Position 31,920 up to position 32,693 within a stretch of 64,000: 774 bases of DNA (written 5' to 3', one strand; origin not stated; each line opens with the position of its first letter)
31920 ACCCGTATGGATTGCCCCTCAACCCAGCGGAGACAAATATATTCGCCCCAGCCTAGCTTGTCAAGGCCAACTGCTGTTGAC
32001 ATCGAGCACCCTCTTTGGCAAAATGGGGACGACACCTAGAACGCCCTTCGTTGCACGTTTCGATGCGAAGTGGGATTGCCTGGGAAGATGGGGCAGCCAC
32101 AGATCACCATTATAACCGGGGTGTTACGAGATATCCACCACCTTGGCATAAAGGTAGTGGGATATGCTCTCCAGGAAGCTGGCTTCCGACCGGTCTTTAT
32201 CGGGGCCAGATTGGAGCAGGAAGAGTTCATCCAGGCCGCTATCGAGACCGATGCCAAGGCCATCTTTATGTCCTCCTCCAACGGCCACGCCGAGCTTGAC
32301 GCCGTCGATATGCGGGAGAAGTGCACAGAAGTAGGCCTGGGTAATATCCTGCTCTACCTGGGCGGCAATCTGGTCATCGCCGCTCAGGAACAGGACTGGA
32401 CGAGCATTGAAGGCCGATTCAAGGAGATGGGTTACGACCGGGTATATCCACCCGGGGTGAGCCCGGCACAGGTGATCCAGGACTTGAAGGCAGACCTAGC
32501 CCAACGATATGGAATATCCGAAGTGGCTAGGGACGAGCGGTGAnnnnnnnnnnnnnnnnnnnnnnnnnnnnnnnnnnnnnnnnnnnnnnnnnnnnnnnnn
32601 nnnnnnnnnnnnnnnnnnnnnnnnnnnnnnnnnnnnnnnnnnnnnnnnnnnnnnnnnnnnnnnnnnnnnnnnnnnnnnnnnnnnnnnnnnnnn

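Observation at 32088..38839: Tandem duplicated, diverged glutamate-mutase-like B12 mutase pairs with a PrpD-family protein and GlmL chaperone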

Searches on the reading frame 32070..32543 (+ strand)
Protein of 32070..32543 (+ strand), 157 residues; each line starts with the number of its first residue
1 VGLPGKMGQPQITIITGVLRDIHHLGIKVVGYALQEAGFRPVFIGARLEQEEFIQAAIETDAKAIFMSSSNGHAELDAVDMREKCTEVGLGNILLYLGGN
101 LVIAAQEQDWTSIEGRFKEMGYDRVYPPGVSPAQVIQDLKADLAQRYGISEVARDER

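Call 4: search_protein_families(library=pfam, proteins=[window:32070-32543:+])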
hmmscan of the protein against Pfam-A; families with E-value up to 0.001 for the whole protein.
window:32070-32543:+ (157 aa): 1 family
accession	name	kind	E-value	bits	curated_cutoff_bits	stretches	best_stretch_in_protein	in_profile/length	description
PF02310.24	B12-binding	-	1.1e-09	38.6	32.1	1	16-108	6-97/121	B12 binding domain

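Call 5: search_protein_families(library=ncbifam, proteins=[window:32070-32543:+])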
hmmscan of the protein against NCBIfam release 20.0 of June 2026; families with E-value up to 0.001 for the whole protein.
window:32070-32543:+ (157 aa): 9 families
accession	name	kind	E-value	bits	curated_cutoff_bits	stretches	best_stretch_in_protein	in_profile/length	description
NF002612.0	PRK02261.1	equivalog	1.7e-46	157.4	110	1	11-151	3-142/148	methylaspartate mutase subunit S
TIGR01501.1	MthylAspMutase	equivalog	3.7e-40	136.8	135.8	1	13-144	3-133/134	methylaspartate mutase subunit S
TIGR00640.1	acid_CoA_mut_C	subfamily_domain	1.1e-11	44.9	57.45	1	15-146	7-130/132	methylmalonyl-CoA mutase C-terminal domain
NF006944.0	PRK09426.1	equivalog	1.4e-07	29.9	876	1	9-146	589-717/721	methylmalonyl-CoA mutase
NF045497.1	IsobCoAmut_IcmF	equivalog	3.6e-07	28.4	1500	1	17-128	9-114/1076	fused isobutyryl-CoA mutase/GTPase IcmF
NF041607.1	dimeth_corrin_MtbC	equivalog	1.2e-05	24.9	350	1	9-90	80-162/203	dimethylamine corrinoid protein MtbC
NF040743.1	ornith_mutase_E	equivalog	1.9e-05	22.9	800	1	23-103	608-696/730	D-ornithine 4,5-aminomutase subunit OraE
TIGR02370.1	pyl_corrinoid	subfamily_domain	2e-05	24.1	215.3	1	14-111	87-182/197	methyltransferase cognate corrinoid protein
NF047995.1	corrinoid_MtgC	exception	0.0004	19.9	310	1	14-68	96-150/215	glycine betaine-specific corrinoid protein MtgC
